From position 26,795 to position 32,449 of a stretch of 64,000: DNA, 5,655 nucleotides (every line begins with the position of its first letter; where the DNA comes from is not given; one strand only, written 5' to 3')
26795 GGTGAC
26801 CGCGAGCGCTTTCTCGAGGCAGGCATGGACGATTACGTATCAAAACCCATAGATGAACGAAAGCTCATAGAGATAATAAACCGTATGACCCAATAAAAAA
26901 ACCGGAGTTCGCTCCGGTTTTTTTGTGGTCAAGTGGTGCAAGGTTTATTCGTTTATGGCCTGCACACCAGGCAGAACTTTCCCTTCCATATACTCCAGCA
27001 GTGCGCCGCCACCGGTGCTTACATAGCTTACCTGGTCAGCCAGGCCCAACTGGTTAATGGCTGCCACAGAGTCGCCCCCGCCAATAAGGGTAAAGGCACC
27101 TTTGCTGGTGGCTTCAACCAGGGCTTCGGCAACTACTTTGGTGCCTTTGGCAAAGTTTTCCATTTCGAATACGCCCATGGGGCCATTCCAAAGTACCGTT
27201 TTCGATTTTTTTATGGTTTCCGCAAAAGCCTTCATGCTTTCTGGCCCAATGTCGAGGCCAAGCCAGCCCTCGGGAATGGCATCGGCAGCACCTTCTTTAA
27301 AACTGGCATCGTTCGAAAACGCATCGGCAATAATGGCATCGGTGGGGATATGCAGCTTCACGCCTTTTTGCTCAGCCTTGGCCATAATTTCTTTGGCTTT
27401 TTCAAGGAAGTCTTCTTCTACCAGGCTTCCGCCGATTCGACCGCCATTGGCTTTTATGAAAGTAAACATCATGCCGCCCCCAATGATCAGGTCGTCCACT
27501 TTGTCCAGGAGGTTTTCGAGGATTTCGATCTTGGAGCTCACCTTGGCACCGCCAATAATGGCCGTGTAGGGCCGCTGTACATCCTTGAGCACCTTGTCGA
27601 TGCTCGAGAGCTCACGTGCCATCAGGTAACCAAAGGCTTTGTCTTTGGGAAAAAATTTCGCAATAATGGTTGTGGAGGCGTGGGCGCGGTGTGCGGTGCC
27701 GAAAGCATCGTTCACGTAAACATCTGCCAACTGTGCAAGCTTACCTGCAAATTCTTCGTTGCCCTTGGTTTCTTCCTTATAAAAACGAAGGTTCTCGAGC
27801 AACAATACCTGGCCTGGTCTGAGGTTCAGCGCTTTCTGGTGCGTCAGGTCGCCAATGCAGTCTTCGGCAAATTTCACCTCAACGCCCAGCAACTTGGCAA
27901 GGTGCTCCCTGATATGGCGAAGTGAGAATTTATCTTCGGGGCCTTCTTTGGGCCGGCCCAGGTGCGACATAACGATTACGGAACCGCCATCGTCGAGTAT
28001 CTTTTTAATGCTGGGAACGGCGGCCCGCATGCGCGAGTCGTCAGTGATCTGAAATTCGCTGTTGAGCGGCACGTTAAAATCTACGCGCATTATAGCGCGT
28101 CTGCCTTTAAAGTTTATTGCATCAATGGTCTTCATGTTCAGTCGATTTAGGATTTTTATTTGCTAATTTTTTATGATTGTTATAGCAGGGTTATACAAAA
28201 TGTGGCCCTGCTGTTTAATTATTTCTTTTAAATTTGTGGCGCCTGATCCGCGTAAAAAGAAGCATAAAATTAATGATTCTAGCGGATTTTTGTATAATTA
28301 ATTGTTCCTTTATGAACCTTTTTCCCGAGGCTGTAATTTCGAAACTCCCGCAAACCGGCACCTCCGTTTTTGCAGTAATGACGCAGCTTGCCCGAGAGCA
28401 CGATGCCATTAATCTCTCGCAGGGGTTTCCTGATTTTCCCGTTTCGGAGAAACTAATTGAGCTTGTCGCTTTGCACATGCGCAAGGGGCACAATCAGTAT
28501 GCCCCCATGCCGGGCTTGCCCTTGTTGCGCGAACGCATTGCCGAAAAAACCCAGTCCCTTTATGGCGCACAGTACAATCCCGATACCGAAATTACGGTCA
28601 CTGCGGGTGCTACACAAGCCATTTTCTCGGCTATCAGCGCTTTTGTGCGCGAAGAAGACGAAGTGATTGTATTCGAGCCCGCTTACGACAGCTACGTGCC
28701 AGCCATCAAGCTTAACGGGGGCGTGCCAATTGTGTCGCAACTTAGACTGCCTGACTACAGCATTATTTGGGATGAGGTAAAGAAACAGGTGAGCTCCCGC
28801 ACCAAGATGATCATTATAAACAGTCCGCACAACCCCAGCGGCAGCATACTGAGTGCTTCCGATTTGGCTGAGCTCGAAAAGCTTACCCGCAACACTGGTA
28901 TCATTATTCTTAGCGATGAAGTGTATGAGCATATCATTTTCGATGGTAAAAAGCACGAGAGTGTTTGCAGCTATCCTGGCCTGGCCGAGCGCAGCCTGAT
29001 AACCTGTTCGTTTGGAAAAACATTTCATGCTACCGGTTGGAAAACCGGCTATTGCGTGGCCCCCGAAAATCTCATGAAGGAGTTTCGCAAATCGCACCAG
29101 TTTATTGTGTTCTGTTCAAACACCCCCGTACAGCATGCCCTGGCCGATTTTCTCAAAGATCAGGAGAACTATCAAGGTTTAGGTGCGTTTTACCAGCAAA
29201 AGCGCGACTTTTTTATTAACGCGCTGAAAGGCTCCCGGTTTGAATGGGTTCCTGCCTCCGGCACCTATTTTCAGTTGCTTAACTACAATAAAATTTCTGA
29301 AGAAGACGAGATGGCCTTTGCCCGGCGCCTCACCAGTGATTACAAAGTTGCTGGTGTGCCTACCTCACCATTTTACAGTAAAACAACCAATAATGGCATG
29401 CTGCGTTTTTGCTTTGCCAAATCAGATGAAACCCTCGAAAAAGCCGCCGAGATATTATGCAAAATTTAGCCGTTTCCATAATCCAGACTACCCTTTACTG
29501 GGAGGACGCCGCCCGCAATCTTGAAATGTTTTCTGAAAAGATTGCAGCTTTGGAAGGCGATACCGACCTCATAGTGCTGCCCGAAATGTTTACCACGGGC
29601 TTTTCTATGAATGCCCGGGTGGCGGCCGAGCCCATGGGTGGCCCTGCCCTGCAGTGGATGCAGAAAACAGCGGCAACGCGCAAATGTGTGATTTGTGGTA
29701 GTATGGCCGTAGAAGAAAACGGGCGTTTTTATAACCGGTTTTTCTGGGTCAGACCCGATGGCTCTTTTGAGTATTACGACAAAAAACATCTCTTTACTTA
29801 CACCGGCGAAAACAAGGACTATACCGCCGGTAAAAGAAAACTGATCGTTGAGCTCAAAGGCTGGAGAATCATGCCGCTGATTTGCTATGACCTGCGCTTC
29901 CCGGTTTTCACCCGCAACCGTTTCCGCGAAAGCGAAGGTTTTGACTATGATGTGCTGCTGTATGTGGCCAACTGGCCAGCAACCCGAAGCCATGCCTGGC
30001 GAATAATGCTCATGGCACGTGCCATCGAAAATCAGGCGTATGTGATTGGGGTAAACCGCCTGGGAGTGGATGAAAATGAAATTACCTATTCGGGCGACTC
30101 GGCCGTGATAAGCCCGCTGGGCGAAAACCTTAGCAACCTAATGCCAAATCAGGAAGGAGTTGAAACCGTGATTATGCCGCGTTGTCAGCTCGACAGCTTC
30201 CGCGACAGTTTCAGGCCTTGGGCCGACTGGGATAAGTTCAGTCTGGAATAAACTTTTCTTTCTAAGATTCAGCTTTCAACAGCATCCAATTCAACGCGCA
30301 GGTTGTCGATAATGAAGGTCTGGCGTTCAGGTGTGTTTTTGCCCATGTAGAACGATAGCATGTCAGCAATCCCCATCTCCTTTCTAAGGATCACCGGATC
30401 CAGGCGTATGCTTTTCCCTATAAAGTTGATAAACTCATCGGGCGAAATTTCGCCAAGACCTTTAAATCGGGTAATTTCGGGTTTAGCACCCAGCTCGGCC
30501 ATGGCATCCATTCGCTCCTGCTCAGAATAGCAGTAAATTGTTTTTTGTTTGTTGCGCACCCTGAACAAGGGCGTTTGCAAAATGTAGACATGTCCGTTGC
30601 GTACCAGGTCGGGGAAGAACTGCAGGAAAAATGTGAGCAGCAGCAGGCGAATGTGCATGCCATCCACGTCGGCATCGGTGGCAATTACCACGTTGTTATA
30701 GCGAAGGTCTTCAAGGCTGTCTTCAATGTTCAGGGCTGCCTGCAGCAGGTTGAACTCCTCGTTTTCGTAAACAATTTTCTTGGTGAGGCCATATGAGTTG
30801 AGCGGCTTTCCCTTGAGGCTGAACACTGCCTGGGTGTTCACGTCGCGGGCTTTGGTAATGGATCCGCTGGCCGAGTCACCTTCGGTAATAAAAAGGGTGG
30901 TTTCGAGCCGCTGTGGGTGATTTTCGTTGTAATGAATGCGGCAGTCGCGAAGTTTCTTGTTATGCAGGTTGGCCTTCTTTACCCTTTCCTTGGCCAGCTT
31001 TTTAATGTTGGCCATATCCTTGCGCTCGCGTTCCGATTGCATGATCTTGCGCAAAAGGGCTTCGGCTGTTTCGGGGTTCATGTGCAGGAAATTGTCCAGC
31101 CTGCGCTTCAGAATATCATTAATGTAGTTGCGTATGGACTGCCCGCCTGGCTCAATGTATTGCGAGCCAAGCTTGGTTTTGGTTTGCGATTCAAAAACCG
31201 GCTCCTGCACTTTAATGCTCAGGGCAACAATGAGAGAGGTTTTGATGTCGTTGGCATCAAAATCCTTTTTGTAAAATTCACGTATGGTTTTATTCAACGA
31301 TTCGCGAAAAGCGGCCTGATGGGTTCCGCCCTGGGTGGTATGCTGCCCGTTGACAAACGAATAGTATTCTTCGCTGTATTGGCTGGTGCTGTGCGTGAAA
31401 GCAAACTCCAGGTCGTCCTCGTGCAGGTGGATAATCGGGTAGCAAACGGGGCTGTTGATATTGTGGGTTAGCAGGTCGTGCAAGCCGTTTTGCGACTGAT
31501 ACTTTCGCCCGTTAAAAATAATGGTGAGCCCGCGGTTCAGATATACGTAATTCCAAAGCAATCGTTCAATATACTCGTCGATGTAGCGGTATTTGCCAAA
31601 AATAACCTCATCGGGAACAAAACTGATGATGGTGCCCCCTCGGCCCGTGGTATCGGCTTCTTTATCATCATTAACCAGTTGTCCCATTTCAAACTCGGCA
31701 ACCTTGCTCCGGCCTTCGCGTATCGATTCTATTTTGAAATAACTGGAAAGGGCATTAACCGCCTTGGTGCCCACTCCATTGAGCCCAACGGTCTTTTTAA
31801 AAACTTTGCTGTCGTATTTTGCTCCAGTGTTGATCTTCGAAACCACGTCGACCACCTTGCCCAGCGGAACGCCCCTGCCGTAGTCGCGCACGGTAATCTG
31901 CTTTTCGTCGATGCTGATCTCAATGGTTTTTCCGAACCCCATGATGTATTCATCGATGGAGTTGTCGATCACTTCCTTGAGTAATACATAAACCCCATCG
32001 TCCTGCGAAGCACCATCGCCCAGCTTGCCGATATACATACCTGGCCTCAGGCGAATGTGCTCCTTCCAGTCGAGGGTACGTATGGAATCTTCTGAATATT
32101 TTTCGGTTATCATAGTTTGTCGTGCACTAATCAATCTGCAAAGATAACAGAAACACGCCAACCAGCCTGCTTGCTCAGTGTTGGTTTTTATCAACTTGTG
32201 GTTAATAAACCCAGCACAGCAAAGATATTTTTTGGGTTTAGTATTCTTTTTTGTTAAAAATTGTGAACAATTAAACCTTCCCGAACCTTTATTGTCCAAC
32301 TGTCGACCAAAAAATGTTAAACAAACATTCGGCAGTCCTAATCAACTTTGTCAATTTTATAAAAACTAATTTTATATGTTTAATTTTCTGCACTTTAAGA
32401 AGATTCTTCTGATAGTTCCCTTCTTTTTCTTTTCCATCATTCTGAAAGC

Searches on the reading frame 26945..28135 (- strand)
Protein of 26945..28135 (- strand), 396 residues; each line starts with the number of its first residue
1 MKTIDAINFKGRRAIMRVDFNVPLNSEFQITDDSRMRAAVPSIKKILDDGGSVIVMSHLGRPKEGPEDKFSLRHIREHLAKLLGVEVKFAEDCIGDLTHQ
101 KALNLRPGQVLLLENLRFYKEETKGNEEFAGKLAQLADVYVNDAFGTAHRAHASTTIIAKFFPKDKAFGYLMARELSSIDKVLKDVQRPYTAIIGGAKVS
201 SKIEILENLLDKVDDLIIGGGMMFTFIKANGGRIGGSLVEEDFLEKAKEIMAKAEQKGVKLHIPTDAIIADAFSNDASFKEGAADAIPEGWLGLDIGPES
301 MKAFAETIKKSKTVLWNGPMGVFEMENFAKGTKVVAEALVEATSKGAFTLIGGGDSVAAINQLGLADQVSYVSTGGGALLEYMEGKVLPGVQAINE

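Call 25: search_protein_families(library=pfam, proteins=[window:26945-28135:-], max_evalue=0.00001)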
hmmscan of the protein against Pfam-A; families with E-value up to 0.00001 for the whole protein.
window:26945-28135:- (396 aa): 1 family
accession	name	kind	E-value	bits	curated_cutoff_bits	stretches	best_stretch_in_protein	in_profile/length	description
PF00162.24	PGK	-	1.3e-158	528.4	27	1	4-386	1-379/379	Phosphoglycerate kinase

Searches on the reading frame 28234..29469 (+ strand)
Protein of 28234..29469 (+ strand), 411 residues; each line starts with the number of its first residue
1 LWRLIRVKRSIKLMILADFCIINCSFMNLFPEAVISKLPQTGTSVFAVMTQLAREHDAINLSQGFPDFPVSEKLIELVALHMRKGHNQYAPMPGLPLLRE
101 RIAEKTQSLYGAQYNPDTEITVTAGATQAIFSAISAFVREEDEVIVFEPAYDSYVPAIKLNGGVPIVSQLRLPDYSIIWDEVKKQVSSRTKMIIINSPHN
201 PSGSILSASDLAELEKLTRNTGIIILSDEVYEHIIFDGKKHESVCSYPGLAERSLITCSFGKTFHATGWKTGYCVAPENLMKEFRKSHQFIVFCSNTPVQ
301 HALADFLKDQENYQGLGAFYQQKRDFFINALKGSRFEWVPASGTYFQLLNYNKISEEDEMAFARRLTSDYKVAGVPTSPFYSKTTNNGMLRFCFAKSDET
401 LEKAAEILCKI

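Call 25: search_protein_families(library=pfam, proteins=[window:28234-29469:+], max_evalue=0.00001)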
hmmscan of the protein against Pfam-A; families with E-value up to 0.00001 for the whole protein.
window:28234-29469:+ (411 aa): 3 families
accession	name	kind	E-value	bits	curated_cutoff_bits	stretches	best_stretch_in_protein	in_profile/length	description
PF00155.27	Aminotran_1_2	-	2.6e-59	201.7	19.7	1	57-407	2-360/361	Aminotransferase class I and II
PF00266.25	Aminotran_5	-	1.7e-06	27.7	21.5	1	101-230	47-177/371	Aminotransferase class-V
PF01041.23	DegT_DnrJ_EryC1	-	8.9e-06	25.6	19.8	0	120-228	42-145/360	DegT/DnrJ/EryC1/StrS aminotransferase family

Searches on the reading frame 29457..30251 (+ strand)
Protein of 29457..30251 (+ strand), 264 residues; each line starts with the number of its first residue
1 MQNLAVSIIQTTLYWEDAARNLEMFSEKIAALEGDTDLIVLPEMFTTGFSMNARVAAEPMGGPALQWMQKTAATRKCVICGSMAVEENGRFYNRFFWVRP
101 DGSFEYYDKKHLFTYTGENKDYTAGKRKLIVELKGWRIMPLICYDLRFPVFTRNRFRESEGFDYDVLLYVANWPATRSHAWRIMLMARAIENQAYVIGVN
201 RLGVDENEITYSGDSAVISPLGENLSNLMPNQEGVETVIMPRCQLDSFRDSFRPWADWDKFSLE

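Call 25: search_protein_families(library=pfam, proteins=[window:29457-30251:+], max_evalue=0.00001)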
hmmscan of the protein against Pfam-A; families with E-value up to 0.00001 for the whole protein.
window:29457-30251:+ (264 aa): 1 family
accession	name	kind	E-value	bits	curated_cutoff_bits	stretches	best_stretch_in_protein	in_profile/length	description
PF00795.27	CN_hydrolase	-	4.3e-36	125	23.2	1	6-247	2-250/256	Carbon-nitrogen hydrolase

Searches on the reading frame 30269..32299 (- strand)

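Call 25: search_protein_families(library=pfam, proteins=[window:30269-32299:-], max_evalue=0.00001)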
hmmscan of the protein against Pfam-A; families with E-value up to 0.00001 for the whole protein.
window:30269-32299:- (676 aa): 3 families
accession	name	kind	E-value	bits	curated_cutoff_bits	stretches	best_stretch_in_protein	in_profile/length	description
PF00204.31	DNA_gyraseB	-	6.4e-29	101.1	27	1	296-429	33-167/173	DNA gyrase B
PF01751.28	Toprim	-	3.4e-16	59.6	23.1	1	468-575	1-95/96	Toprim domain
PF02518.31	HATPase_c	-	1.9e-07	31.9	26.4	1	101-189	4-88/111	Histidine kinase-, DNA gyrase B-, and HSP90-like ATPase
